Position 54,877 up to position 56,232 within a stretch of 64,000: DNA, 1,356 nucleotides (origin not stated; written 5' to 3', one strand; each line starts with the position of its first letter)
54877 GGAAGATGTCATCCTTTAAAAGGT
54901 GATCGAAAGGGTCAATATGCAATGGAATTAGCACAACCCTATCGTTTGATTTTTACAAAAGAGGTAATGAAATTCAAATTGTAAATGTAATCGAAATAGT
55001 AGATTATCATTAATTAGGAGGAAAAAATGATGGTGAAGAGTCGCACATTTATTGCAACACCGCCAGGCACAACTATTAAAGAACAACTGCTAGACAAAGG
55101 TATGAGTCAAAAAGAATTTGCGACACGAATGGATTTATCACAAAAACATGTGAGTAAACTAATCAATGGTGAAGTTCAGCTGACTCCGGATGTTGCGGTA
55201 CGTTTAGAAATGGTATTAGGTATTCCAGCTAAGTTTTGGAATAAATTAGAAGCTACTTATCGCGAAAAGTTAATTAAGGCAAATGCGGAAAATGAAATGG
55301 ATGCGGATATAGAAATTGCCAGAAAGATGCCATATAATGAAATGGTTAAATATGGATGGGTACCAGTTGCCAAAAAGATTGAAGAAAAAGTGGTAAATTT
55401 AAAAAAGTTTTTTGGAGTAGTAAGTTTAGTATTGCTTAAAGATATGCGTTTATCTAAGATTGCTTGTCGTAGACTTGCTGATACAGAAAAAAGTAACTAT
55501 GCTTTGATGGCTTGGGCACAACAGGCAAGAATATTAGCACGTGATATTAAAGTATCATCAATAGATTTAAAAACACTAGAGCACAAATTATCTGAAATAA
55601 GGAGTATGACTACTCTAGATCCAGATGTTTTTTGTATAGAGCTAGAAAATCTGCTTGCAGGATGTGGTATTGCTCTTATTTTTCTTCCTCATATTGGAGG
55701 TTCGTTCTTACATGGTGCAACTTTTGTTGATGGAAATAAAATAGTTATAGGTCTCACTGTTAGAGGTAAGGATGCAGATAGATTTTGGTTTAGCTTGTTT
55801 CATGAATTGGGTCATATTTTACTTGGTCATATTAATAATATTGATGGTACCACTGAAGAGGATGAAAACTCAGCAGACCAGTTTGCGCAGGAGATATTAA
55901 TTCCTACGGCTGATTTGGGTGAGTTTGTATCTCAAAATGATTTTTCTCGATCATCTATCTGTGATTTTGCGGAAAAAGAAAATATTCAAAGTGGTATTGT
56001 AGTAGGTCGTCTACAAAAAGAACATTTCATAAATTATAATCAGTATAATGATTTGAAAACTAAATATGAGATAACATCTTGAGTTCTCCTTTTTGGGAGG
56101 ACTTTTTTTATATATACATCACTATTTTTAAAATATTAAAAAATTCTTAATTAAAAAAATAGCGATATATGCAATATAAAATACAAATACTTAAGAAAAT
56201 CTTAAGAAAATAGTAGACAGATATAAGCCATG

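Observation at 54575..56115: HigB toxin with a HigA antitoxin fused to an ImmA/IrrE zinc peptidase, inserted between duplicated terminator hairpins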

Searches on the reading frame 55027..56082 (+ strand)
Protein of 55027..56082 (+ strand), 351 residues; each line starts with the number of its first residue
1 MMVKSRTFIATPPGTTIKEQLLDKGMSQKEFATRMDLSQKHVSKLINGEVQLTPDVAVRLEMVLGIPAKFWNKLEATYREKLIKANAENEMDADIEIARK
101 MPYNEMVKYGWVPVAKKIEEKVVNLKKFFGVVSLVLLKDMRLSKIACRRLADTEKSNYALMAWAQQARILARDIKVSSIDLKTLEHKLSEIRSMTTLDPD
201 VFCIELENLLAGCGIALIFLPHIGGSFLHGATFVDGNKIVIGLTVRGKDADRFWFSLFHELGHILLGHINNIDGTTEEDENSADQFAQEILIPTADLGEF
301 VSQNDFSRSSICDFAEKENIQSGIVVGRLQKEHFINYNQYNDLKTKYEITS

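Call 3: search_protein_families(library=pfam, proteins=[window:55027-56082:+], max_evalue=0.01)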
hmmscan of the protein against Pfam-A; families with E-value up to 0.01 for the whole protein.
window:55027-56082:+ (351 aa): 6 families
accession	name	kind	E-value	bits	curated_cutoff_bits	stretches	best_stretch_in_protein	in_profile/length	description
PF01381.28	HTH_3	-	2.7e-11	43.8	23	1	17-68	1-52/55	Helix-turn-helix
PF06114.19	Peptidase_M78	-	7e-09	36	22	1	230-300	20-95/123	IrrE N-terminal-like domain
PF14247.12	DUF4344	-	1.7e-05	25.2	29.6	1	251-318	91-151/220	Putative metallopeptidase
PF13443.12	HTH_26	-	0.00018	22.2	22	1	17-52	2-38/63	Cro/C1-type HTH DNA-binding domain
PF13560.12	HTH_31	-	0.0011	19.6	27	1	24-67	13-57/64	Helix-turn-helix domain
PF01527.26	HTH_Tnp_1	-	0.0086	16.7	24.1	0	17-43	16-41/75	Transposase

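Call 7: find_encoding_contigs(protein=window:55027-56079:+, flank=6000, max_places=10)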
Protein window:55027-56079:+ (351 aa): 22 contigs read that carry it; 10 places shown.
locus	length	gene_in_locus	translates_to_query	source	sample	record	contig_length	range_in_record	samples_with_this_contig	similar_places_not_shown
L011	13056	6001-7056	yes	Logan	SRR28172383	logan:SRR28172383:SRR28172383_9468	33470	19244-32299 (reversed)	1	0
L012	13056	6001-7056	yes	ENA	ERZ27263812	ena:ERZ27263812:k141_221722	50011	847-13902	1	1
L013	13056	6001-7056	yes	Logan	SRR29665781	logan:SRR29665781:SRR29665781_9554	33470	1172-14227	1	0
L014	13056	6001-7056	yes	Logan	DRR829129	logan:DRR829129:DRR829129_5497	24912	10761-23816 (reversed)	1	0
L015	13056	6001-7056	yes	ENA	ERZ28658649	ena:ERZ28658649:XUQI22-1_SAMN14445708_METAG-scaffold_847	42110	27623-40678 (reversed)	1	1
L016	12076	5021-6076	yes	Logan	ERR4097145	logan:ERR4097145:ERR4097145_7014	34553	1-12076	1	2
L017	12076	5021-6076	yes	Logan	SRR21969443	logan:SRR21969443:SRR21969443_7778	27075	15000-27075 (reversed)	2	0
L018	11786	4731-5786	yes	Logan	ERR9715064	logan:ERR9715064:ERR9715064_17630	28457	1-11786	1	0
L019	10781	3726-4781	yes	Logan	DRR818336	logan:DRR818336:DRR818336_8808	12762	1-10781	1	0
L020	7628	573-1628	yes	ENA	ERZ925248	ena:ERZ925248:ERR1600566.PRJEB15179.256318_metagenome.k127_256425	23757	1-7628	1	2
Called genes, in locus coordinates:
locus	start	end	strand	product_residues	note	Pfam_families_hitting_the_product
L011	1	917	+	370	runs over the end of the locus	PF00070:Pyr_redox (faint), PF01266:DAO (faint), PF03486:HI0933_like, PF07992:Pyr_redox_2 (faint), PF13738:Pyr_redox_3 (faint), PF22780:HI0933_like_1st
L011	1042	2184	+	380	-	PF13433:Peripla_BP_5, PF13458:Peripla_BP_6, PF01094:ANF_receptor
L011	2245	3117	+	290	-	PF02653:BPD_transp_2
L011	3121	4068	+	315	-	PF02653:BPD_transp_2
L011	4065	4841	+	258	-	PF00005:ABC_tran, PF13304:AAA_21 (faint), PF12399:BCA_ABC_TP_C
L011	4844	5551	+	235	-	PF00005:ABC_tran, PF13304:AAA_21 (faint), PF12399:BCA_ABC_TP_C (weak)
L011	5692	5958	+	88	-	PF05015:HigB-like_toxin (weak)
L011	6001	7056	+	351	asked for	PF01381:HTH_3, PF06114:Peptidase_M78, PF14247:DUF4344 (faint)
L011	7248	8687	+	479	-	PF16403:Bact_surface_Ig-like, PF00877:NLPC_P60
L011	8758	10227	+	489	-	PF03853:YjeF_N, PF01256:Carb_kinase, PF02110:HK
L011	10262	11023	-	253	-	PF02578:Cu-oxidase_4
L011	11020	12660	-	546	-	PF05833:NFACT_N, PF05670:NFACT-R_1, PF18297:NFACT-R_2 (weak)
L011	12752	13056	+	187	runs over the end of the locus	PF00625:Guanylate_kin, PF13671:AAA_33 (faint)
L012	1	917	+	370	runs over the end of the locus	PF00070:Pyr_redox (faint), PF01266:DAO (faint), PF03486:HI0933_like, PF07992:Pyr_redox_2 (faint), PF13738:Pyr_redox_3 (faint), PF22780:HI0933_like_1st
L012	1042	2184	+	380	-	PF13433:Peripla_BP_5, PF13458:Peripla_BP_6, PF01094:ANF_receptor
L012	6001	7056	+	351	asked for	PF01381:HTH_3, PF06114:Peptidase_M78, PF14247:DUF4344 (faint)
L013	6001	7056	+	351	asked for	PF01381:HTH_3, PF06114:Peptidase_M78, PF14247:DUF4344 (faint)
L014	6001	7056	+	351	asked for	PF01381:HTH_3, PF06114:Peptidase_M78, PF14247:DUF4344 (faint)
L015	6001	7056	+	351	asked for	PF01381:HTH_3, PF06114:Peptidase_M78, PF14247:DUF4344 (faint)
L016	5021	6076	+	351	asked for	PF01381:HTH_3, PF06114:Peptidase_M78, PF14247:DUF4344 (faint)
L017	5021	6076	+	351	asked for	PF01381:HTH_3, PF06114:Peptidase_M78, PF14247:DUF4344 (faint)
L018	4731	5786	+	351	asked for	PF01381:HTH_3, PF06114:Peptidase_M78, PF14247:DUF4344 (faint)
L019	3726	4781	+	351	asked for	PF01381:HTH_3, PF06114:Peptidase_M78, PF14247:DUF4344 (faint)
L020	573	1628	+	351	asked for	PF01381:HTH_3, PF06114:Peptidase_M78, PF14247:DUF4344 (faint)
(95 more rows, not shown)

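Call 10: find_homologous_proteins(query=window:55027-56079:+, max_evalue=0.00001)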
Query window:55027-56079:+ (351 aa): 3297 proteins with E <= 0.00001 among 8000 candidates; the best 120 are listed.
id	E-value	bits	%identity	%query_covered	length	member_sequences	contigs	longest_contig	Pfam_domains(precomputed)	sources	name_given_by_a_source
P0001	1.8e-225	766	98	100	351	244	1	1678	PF14247.13,PF01381.29,PF06114.20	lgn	-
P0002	7.4e-201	685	87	99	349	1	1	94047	PF01381.29,PF06114.20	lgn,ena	-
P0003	6.6e-198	675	86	99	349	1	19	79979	PF01381.29,PF06114.20,PF10463.16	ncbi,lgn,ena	-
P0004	8.7e-198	675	86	99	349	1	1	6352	PF01381.29,PF06114.20,PF10463.16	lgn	-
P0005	1.7e-197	674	86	99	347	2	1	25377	PF01381.29,PF06114.20,PF10463.16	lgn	-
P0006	1.7e-197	674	86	99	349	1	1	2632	PF01381.29,PF06114.20,PF10463.16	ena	-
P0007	1.7e-196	670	86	99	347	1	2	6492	PF01381.29,PF06114.20,PF10463.16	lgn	-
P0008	4.1e-196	669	85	99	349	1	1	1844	PF01381.29,PF06114.20,PF10463.16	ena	-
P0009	7.3e-196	668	85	99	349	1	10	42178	PF01381.29,PF06114.20,PF10463.16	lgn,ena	-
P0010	2.6e-195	666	85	99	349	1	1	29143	PF01381.29,PF06114.20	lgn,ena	-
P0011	9.8e-195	665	85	99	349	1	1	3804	PF01381.29,PF06114.20,PF10463.16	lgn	-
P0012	1.3e-193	661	84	99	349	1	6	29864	PF01381.29,PF06114.20,PF10463.16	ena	-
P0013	3.9e-193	659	89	95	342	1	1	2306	PF14247.13,PF01381.29,PF06114.20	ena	-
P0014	5.5e-193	659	85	100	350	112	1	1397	PF01381.29,PF06114.20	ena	-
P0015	3.2e-192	656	83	99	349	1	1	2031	PF01381.29,PF06114.20,PF10463.16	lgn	-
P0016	7.7e-191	652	83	99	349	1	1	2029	PF01381.29,PF06114.20,PF10463.16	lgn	-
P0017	2.0e-190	650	83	99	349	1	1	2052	PF01381.29,PF06114.20,PF10463.16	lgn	-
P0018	7.8e-190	648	83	99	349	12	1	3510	PF01381.29,PF06114.20,PF13443.13,PF10463.16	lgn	-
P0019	1.1e-189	648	83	99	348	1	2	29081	PF01381.29,PF06114.20,PF10463.16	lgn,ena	-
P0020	1.6e-189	647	82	99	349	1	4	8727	PF01381.29,PF06114.20,PF10463.16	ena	-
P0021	1.6e-189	647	82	99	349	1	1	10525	PF01381.29,PF06114.20,PF10463.16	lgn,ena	-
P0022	6.1e-189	646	82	99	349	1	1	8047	PF14247.13,PF01381.29,PF06114.20,PF10463.16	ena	-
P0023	1.0e-188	645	82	99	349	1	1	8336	PF01381.29,PF06114.20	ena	-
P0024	3.8e-188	643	81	99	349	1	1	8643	PF01381.29,PF06114.20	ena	-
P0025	3.8e-188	643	81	99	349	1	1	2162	PF01381.29,PF06114.20,PF10463.16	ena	-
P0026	5.2e-188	642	81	99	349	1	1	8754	PF01381.29,PF06114.20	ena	-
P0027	3.6e-177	607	89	87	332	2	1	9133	PF14247.13,PF06114.20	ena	-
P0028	1.3e-170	585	73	99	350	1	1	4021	PF01381.29,PF06114.20,PF13560.13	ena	-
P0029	5.3e-170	583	73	100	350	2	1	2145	PF01381.29,PF06114.20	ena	-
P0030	5.3e-170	583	73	100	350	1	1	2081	PF01381.29,PF06114.20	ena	-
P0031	5.7e-170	583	73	100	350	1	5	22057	PF01381.29,PF06114.20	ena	-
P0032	7.3e-170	583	73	100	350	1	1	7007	PF01381.29,PF06114.20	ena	-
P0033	1.0e-169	582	73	100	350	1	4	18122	PF01381.29,PF06114.20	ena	-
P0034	1.0e-169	582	73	100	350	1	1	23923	PF01381.29,PF06114.20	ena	-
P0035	1.0e-169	582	73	100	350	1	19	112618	PF01381.29,PF06114.20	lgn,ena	-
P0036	1.1e-169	582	73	100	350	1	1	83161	PF01381.29,PF06114.20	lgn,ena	-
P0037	1.4e-169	582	73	100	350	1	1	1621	PF01381.29,PF06114.20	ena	-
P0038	1.4e-169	582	73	100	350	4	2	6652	PF01381.29,PF06114.20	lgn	-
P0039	1.9e-169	581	72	100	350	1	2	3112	PF01381.29,PF06114.20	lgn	-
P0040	2.3e-169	581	73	99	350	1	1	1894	PF01381.29,PF06114.20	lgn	-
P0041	2.6e-169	581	72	100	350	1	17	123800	PF01381.29,PF06114.20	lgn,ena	-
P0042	3.2e-169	581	72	99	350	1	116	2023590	PF01381.29,PF06114.20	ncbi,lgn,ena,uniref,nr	ncbi:helix-turn-helix domain-containing protein [Dorea ammoniilytica]|uniref:Helix-turn-helix domain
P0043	3.6e-169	581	72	100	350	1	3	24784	PF01381.29,PF06114.20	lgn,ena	-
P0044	3.9e-169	580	73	100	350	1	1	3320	PF01381.29,PF06114.20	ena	-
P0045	3.9e-169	580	73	100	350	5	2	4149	PF01381.29,PF06114.20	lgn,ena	-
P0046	5.1e-169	580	72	100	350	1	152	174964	PF01381.29,PF06114.20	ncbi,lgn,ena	ncbi:MAG: helix-turn-helix domain-containing protein [Dorea sp.]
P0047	5.3e-169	580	72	100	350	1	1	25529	PF01381.29,PF06114.20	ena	-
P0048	5.4e-169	580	73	100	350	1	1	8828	PF01381.29,PF06114.20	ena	-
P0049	5.4e-169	580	72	100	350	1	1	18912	PF01381.29,PF06114.20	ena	-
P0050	6.0e-169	580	72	99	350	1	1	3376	PF01381.29,PF06114.20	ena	-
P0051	6.1e-169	580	72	99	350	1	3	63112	PF01381.29,PF06114.20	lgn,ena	-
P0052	6.8e-169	580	72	100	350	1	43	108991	PF01381.29,PF06114.20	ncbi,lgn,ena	-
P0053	6.9e-169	580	72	100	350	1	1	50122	PF01381.29,PF06114.20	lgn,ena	-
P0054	7.0e-169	580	72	100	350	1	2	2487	PF01381.29,PF06114.20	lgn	-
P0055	7.1e-169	580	72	100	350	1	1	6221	PF01381.29,PF06114.20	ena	-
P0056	7.2e-169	580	73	100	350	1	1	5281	PF01381.29,PF06114.20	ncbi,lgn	-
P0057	9.6e-169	579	72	100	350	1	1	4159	PF01381.29,PF06114.20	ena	-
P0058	1.1e-168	579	72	99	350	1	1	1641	PF01381.29,PF06114.20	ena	-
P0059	1.1e-168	579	72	99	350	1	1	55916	PF01381.29,PF06114.20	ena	-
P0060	1.2e-168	579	73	99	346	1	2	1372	PF01381.29,PF06114.20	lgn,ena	-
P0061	1.3e-168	579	72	100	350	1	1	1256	PF01381.29,PF06114.20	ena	-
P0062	1.3e-168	579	72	100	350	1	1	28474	PF01381.29,PF06114.20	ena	-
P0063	1.6e-168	578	72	99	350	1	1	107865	PF01381.29,PF06114.20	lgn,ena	-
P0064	1.8e-168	578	72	100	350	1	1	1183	PF01381.29,PF06114.20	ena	-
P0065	1.8e-168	578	72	100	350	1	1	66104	PF01381.29,PF06114.20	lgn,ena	-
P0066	1.8e-168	578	72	100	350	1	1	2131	PF01381.29,PF06114.20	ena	-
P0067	1.8e-168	578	72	100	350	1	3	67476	PF01381.29,PF06114.20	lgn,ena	-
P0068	2.2e-168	578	72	99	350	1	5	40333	PF01381.29,PF06114.20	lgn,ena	-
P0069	2.2e-168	578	72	99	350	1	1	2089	PF01381.29,PF06114.20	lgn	-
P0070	2.5e-168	578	72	100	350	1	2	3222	PF01381.29,PF06114.20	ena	-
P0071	2.5e-168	578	72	100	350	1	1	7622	PF01381.29,PF06114.20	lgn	-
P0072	2.6e-168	578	72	100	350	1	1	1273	PF01381.29,PF06114.20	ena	-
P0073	3.4e-168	577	72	100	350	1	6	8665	PF01381.29,PF06114.20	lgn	-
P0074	3.7e-168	577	72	100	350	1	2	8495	PF01381.29,PF06114.20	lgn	-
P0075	3.7e-168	577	72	100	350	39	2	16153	PF01381.29,PF06114.20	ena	-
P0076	4.5e-168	577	71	100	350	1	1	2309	PF01381.29,PF06114.20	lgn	-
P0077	4.7e-168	577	72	100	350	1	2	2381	PF01381.29,PF06114.20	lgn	-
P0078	6.4e-168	576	72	100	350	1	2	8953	PF01381.29,PF06114.20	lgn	-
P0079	6.5e-168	576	72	100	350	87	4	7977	PF01381.29,PF06114.20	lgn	-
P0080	6.6e-168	576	72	100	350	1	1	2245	PF01381.29,PF06114.20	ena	-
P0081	6.7e-168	576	72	100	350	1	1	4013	PF01381.29,PF06114.20,PF10463.16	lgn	-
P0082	9.2e-168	576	72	100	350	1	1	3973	PF01381.29,PF06114.20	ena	-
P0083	1.1e-167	576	72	99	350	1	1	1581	PF01381.29,PF06114.20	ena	-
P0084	1.2e-167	576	72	99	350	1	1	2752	PF01381.29,PF06114.20,PF10463.16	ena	-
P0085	1.5e-167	575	72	99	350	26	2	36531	PF01381.29,PF06114.20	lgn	-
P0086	1.7e-167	575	71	100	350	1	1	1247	PF01381.29,PF06114.20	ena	-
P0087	1.7e-167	575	72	100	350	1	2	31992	PF01381.29,PF06114.20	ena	-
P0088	2.4e-167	575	72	100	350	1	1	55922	PF01381.29,PF06114.20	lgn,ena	-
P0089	3.2e-167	574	71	100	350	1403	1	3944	PF14247.13,PF01381.29,PF06114.20,PF13560.13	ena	-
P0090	3.4e-167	574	72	100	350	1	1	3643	PF01381.29,PF06114.20,PF10463.16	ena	-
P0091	9.0e-167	573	71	100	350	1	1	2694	PF01381.29,PF06114.20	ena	-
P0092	1.5e-166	572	72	99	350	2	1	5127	PF01381.29,PF06114.20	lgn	-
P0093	1.7e-166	572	71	100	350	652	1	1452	PF01381.29,PF06114.20,PF13560.13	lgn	-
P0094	4.0e-166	571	73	99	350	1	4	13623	PF01381.29,PF06114.20,PF10463.16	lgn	-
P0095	4.8e-166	570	71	99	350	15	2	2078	PF01381.29,PF06114.20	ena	-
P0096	7.2e-166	570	71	100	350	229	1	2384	PF01381.29,PF06114.20,PF13560.13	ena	-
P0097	8.0e-166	570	71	100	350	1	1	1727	PF01381.29,PF06114.20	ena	-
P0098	9.6e-166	569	71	99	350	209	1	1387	PF01381.29,PF06114.20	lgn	-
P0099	1.1e-165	569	72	99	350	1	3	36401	PF01381.29,PF06114.20,PF10463.16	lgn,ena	-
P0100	2.9e-165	568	71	99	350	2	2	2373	PF14247.13,PF01381.29,PF06114.20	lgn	-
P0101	4.3e-165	567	72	99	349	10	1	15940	PF01381.29,PF06114.20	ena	-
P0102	4.3e-165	567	72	98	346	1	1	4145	PF01381.29,PF06114.20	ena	-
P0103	5.3e-165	567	72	99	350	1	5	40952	PF01381.29,PF06114.20,PF10463.16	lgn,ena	-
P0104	6.3e-165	567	73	100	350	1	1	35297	PF01381.29,PF06114.20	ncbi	-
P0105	7.2e-165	566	72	99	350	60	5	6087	PF01381.29,PF06114.20,PF10463.16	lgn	-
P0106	2.4e-164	565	71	100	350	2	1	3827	PF01381.29,PF06114.20,PF13560.13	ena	-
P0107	3.3e-164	564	71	100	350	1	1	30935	PF01381.29,PF06114.20,PF13560.13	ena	-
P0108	4.3e-164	564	72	99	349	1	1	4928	PF01381.29,PF06114.20,PF10463.16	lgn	-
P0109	7.0e-164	563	70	100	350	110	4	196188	PF01381.29,PF06114.20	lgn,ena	-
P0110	2.3e-163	561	70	100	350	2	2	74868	PF01381.29,PF06114.20,PF13560.13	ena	-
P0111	4.3e-163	561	70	100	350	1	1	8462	PF01381.29,PF06114.20,PF13560.13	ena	-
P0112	4.5e-163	561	71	99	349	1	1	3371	PF01381.29,PF06114.20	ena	-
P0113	4.5e-163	560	85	83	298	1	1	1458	PF01381.29,PF06114.20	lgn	-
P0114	6.1e-163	560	70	100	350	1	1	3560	PF01381.29,PF06114.20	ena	-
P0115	1.6e-162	559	70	100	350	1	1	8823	PF01381.29,PF06114.20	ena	-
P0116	3.1e-162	558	70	100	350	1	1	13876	PF01381.29,PF06114.20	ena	-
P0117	5.2e-162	557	71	99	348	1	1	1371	PF01381.29,PF06114.20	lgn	-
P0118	1.5e-161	555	70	100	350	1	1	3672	PF01381.29,PF06114.20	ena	-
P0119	1.6e-161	555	71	100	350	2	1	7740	PF01381.29,PF06114.20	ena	-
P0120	2.4e-161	555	70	100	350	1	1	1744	PF14247.13,PF01381.29,PF06114.20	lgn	-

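Call 11: find_encoding_contigs(protein=P0003, flank=5000, max_places=5)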
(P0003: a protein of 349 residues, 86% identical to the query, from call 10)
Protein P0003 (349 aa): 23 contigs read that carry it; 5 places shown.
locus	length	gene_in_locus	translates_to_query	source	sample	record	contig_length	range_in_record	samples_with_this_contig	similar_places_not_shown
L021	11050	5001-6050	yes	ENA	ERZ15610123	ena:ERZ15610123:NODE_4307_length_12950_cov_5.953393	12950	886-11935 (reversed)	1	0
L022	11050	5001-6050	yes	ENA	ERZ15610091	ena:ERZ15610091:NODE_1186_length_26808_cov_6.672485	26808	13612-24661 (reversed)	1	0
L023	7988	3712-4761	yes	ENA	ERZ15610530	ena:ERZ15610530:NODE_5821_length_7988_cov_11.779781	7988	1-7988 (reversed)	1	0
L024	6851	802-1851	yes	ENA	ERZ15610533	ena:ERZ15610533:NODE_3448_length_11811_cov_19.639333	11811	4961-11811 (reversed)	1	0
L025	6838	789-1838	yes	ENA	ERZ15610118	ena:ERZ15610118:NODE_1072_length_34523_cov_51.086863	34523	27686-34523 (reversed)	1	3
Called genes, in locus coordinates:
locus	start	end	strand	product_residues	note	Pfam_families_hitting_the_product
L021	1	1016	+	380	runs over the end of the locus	PF13433:Peripla_BP_5, PF13458:Peripla_BP_6, PF01094:ANF_receptor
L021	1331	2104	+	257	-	PF02653:BPD_transp_2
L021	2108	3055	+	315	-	PF02653:BPD_transp_2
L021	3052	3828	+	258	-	PF00005:ABC_tran, PF13304:AAA_21 (faint), PF12399:BCA_ABC_TP_C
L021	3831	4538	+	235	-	PF00005:ABC_tran, PF13304:AAA_21 (faint), PF12399:BCA_ABC_TP_C (weak)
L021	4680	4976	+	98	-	-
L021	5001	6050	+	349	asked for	PF01381:HTH_3, PF06114:Peptidase_M78, PF10463:Peptidase_U49 (weak)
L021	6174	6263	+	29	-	-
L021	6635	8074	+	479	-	PF02494:HYR (faint), PF19077:Big_13 (faint), PF16403:Bact_surface_Ig-like, PF00877:NLPC_P60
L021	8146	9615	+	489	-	PF03853:YjeF_N, PF01256:Carb_kinase, PF02110:HK (weak)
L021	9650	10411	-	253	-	PF02578:Cu-oxidase_4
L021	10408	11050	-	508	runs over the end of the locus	?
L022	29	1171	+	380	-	PF13433:Peripla_BP_5, PF13458:Peripla_BP_6, PF01094:ANF_receptor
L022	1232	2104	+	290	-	PF02653:BPD_transp_2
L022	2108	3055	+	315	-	PF02653:BPD_transp_2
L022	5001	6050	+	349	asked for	PF01381:HTH_3, PF06114:Peptidase_M78, PF10463:Peptidase_U49 (weak)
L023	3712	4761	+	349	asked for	PF01381:HTH_3, PF06114:Peptidase_M78, PF10463:Peptidase_U49 (weak)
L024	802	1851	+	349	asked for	PF01381:HTH_3, PF06114:Peptidase_M78, PF10463:Peptidase_U49 (weak)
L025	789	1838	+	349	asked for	PF01381:HTH_3, PF06114:Peptidase_M78, PF10463:Peptidase_U49 (weak)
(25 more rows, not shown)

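Call 12: find_encoding_contigs(protein=P0042, flank=5000, max_places=5)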
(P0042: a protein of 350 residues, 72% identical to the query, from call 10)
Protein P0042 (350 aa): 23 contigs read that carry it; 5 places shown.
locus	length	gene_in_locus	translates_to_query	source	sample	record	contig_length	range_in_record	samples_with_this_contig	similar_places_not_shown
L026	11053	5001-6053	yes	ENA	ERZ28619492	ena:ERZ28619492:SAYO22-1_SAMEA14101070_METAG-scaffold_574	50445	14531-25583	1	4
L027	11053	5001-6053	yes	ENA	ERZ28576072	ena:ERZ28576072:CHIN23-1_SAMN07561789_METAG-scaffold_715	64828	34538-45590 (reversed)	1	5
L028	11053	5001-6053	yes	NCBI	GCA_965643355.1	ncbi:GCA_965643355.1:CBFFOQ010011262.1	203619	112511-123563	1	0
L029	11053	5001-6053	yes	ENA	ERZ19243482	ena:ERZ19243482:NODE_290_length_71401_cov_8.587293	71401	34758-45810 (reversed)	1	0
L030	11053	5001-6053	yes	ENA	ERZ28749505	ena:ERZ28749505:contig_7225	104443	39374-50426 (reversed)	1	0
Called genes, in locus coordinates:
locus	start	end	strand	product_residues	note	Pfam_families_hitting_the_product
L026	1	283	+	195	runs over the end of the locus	PF01991:vATP-synt_E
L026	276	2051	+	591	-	PF02874:ATP-synt_ab_N, PF16886:ATP-synt_ab_Xtn, PF00006:ATP-synt_ab, PF22919:ATP-synt_VA_C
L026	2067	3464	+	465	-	PF02874:ATP-synt_ab_N (weak), PF00006:ATP-synt_ab, PF22919:ATP-synt_VA_C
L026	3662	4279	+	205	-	PF01813:ATP-synt_D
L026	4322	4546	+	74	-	-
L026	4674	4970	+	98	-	-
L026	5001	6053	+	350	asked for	PF01381:HTH_3, PF06114:Peptidase_M78 (weak)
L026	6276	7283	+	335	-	PF00005:ABC_tran, PF13304:AAA_21 (weak)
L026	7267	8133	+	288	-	PF12679:ABC2_membrane_2, PF12698:ABC2_membrane_3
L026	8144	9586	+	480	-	PF23357:DUF7088, PF09822:ABC_transp_aux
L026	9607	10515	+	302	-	PF14238:DUF4340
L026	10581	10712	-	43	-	-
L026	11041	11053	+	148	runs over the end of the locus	-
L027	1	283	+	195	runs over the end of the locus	PF01991:vATP-synt_E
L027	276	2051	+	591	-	PF02874:ATP-synt_ab_N, PF16886:ATP-synt_ab_Xtn, PF00006:ATP-synt_ab, PF22919:ATP-synt_VA_C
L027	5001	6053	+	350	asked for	PF01381:HTH_3, PF06114:Peptidase_M78 (weak)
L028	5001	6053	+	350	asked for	PF01381:HTH_3, PF06114:Peptidase_M78 (weak)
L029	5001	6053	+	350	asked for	PF01381:HTH_3, PF06114:Peptidase_M78 (weak)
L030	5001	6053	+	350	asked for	PF01381:HTH_3, PF06114:Peptidase_M78 (weak)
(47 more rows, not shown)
